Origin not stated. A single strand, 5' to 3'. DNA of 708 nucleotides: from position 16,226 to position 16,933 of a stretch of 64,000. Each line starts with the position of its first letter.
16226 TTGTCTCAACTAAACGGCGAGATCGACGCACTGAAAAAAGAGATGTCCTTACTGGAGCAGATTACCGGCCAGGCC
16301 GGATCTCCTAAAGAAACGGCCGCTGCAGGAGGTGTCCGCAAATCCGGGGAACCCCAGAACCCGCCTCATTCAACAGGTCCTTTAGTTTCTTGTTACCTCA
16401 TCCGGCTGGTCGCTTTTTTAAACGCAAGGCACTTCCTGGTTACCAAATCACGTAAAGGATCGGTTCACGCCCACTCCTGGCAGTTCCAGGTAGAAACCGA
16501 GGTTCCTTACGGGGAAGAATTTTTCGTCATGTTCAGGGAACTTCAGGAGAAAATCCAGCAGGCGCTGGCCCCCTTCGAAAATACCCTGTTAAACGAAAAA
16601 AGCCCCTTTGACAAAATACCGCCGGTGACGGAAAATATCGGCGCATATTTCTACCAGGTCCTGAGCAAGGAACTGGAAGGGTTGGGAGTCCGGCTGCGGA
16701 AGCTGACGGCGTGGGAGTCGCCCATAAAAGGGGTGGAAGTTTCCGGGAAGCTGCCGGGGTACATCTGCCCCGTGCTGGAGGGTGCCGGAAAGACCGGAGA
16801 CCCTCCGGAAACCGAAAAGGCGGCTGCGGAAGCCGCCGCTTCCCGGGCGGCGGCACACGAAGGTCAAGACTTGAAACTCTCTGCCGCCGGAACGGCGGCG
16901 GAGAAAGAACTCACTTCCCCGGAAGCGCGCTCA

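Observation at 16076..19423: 1115-aa fusion of a coiled coil, a QueD/PTPS-fold domain lacking the catalytic Cys context, and a GT-C-like polytopic domain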

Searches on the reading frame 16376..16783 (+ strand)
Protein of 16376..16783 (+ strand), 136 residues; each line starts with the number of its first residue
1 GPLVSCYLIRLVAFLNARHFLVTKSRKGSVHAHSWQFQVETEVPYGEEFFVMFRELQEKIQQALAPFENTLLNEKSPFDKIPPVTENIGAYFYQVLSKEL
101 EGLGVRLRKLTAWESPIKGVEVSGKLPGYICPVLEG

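Call 30: search_solved_structures(query=window:16376-16783:+, max_evalue=1, show_alignments=4)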
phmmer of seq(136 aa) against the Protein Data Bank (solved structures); distinct sequences matched with E-value up to 1: 6.
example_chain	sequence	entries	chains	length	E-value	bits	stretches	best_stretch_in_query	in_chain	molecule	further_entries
2dj6_A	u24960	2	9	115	0.0032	20.6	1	15-122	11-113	hypothetical protein PH0634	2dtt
3s84_A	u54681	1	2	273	0.19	14.9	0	43-69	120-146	Apolipoprotein A-IV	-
3m0n_A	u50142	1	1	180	0.42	13.7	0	15-68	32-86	Putative 6-pyruvoyl tetrahydrobiopterin synthase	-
1tty_A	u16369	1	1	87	0.75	13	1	50-110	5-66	RNA polymerase sigma factor rpoD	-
2a0s_A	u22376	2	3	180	0.81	12.8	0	15-68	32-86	6-pyruvoyl tetrahydropterin synthase | 6-pyruvoyl tetrahydrobiopterin synthase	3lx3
9hx4_F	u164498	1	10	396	0.94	12.6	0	43-69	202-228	Apolipoprotein A-IV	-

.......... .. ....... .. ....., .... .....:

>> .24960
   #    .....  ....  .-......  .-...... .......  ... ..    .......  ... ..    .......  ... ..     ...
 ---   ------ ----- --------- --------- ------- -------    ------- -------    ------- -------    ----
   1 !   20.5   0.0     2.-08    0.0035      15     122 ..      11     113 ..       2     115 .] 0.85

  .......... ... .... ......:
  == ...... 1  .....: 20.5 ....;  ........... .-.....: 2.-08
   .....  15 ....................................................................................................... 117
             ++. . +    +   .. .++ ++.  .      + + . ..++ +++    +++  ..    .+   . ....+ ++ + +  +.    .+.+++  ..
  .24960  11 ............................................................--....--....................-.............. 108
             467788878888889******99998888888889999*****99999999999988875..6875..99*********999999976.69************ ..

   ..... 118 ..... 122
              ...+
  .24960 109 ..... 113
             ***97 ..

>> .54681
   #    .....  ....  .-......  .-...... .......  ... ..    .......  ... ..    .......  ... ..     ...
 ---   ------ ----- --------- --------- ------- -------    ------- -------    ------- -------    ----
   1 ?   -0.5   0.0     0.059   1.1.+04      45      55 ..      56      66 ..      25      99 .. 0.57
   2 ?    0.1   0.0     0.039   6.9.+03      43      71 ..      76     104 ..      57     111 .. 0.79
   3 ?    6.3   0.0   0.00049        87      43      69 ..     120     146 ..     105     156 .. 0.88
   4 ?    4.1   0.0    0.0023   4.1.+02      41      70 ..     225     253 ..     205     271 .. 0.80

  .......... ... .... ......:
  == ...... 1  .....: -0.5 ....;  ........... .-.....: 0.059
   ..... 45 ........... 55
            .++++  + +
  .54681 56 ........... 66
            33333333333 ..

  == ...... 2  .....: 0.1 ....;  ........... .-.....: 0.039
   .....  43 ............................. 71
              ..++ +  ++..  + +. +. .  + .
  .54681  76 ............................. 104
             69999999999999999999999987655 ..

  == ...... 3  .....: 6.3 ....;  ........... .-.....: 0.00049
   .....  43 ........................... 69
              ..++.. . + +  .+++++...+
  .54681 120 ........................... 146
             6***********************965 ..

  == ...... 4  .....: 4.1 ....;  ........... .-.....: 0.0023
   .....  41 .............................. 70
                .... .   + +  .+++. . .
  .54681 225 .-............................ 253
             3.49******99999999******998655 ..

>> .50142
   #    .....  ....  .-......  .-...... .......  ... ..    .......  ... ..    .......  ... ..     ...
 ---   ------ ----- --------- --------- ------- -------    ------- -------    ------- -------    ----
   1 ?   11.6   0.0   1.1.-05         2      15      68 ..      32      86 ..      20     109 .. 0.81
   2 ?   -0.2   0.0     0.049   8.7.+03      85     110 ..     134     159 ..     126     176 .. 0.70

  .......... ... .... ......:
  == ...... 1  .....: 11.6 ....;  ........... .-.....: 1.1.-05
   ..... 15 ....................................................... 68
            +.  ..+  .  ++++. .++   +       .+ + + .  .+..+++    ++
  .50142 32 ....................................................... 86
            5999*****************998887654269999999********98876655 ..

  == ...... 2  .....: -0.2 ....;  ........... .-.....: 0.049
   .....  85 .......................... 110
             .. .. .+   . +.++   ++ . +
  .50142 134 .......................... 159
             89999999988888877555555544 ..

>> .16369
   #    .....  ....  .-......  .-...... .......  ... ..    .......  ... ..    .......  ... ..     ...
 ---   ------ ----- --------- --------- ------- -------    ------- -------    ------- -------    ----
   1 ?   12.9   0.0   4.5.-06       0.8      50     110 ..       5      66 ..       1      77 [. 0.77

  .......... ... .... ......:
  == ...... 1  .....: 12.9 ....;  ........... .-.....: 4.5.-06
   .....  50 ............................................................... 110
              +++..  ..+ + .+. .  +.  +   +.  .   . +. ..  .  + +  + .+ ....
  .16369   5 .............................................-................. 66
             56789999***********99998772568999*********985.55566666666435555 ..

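Call 50: find_homologous_proteins(query=A2, max_evalue=0.00001)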
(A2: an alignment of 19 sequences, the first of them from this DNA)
Query A2 (19 sequences) (122 aa, profile of the alignment): 1123 proteins with E <= 0.00001 among 1629 candidates; the best 120 are listed.
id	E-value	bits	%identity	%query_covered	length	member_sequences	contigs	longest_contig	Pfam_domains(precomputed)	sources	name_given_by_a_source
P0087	1.1e-41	159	31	92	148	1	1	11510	PF01242.25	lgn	-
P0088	2.6e-41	158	31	92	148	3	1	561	PF01242.25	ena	-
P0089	4.0e-41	158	30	90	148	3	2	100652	PF01242.25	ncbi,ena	-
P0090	4.1e-41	158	34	89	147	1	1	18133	PF01242.25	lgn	-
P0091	4.2e-41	158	30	90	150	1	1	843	PF01242.25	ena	-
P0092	4.5e-41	157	30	86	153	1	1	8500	PF01242.25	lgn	-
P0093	5.4e-41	157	29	90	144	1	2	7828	PF01242.25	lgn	-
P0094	6.4e-41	157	29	68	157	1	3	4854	PF01242.25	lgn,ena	-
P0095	6.5e-41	157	32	90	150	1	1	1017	PF01242.25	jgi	jgi:6-pyruvoyltetrahydropterin/6-carboxytetrahydropterin synthase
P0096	6.6e-41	157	28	90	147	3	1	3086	PF01242.25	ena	-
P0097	7.1e-41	157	30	87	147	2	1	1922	PF01242.25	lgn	-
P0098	7.5e-41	157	29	68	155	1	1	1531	PF01242.25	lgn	-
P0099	7.6e-41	157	27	96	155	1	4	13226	PF01242.25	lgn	-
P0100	7.7e-41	157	31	68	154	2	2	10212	PF01242.25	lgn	-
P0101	8.4e-41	157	30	68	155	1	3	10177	PF01242.25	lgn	-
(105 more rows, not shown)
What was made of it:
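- Closest known: NCBIfam TIGR03112. Different: Many members are 120-175-aa stand-alone proteins (call 50).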

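Call 67: search_solved_structures(query=A2, max_evalue=0.1, show_alignments=5)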
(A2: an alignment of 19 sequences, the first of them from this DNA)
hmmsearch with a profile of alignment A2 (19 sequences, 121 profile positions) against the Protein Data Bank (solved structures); distinct sequences matched with E-value up to 0.1: 15.
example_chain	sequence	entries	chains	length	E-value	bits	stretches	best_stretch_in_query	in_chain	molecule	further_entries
2dj6_A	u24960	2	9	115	8.5e-12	48.4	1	11-111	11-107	hypothetical protein PH0634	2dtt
2oba_A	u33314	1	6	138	4.1e-09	39.7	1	19-117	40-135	Probable 6-pyruvoyl tetrahydrobiopterin synthase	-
2g64_A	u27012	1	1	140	8.9e-09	38.6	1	20-117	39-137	Putative 6-pyruvoyl tetrahydrobiopterin synthase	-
1y13_A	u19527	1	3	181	2.1e-08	37.4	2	9-67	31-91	6-pyruvoyl tetrahydropterin synthase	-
3m0n_A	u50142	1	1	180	8.7e-07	32.2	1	10-66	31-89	Putative 6-pyruvoyl tetrahydrobiopterin synthase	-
3lze_A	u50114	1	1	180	1.1e-06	31.9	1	10-66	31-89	Putative 6-pyruvoyl tetrahydrobiopterin synthase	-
2a0s_A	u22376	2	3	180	1.5e-06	31.4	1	10-66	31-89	6-pyruvoyl tetrahydropterin synthase | 6-pyruvoyl tetrahydrobiopterin synthase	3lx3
4ntk_A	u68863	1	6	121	2.6e-06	30.7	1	17-112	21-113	6-carboxy-5,6,7,8-tetrahydropterin synthase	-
3qna_A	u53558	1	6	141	3.6e-06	30.2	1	12-112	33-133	6-carboxy-5,6,7,8-tetrahydropterin synthase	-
4ntm_A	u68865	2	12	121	4.3e-06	30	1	17-112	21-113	6-carboxy-5,6,7,8-tetrahydropterin synthase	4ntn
3qn0_A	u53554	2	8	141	5.9e-06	29.5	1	17-112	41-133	6-carboxy-5,6,7,8-tetrahydropterin synthase | 6-pyruvoyl tetrahydrobiopterin synthase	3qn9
3i2b_A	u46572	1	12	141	3.8e-05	26.9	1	24-114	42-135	6-pyruvoyl tetrahydrobiopterin synthase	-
1b66_A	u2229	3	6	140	0.0001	25.5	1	23-114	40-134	6-PYRUVOYL TETRAHYDROPTERIN SYNTHASE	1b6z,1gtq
7xvi_A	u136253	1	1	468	0.0039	20.4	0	43-99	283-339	PITG_15142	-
3jyg_A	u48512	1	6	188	0.019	18.2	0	59-115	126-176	Uncharacterized protein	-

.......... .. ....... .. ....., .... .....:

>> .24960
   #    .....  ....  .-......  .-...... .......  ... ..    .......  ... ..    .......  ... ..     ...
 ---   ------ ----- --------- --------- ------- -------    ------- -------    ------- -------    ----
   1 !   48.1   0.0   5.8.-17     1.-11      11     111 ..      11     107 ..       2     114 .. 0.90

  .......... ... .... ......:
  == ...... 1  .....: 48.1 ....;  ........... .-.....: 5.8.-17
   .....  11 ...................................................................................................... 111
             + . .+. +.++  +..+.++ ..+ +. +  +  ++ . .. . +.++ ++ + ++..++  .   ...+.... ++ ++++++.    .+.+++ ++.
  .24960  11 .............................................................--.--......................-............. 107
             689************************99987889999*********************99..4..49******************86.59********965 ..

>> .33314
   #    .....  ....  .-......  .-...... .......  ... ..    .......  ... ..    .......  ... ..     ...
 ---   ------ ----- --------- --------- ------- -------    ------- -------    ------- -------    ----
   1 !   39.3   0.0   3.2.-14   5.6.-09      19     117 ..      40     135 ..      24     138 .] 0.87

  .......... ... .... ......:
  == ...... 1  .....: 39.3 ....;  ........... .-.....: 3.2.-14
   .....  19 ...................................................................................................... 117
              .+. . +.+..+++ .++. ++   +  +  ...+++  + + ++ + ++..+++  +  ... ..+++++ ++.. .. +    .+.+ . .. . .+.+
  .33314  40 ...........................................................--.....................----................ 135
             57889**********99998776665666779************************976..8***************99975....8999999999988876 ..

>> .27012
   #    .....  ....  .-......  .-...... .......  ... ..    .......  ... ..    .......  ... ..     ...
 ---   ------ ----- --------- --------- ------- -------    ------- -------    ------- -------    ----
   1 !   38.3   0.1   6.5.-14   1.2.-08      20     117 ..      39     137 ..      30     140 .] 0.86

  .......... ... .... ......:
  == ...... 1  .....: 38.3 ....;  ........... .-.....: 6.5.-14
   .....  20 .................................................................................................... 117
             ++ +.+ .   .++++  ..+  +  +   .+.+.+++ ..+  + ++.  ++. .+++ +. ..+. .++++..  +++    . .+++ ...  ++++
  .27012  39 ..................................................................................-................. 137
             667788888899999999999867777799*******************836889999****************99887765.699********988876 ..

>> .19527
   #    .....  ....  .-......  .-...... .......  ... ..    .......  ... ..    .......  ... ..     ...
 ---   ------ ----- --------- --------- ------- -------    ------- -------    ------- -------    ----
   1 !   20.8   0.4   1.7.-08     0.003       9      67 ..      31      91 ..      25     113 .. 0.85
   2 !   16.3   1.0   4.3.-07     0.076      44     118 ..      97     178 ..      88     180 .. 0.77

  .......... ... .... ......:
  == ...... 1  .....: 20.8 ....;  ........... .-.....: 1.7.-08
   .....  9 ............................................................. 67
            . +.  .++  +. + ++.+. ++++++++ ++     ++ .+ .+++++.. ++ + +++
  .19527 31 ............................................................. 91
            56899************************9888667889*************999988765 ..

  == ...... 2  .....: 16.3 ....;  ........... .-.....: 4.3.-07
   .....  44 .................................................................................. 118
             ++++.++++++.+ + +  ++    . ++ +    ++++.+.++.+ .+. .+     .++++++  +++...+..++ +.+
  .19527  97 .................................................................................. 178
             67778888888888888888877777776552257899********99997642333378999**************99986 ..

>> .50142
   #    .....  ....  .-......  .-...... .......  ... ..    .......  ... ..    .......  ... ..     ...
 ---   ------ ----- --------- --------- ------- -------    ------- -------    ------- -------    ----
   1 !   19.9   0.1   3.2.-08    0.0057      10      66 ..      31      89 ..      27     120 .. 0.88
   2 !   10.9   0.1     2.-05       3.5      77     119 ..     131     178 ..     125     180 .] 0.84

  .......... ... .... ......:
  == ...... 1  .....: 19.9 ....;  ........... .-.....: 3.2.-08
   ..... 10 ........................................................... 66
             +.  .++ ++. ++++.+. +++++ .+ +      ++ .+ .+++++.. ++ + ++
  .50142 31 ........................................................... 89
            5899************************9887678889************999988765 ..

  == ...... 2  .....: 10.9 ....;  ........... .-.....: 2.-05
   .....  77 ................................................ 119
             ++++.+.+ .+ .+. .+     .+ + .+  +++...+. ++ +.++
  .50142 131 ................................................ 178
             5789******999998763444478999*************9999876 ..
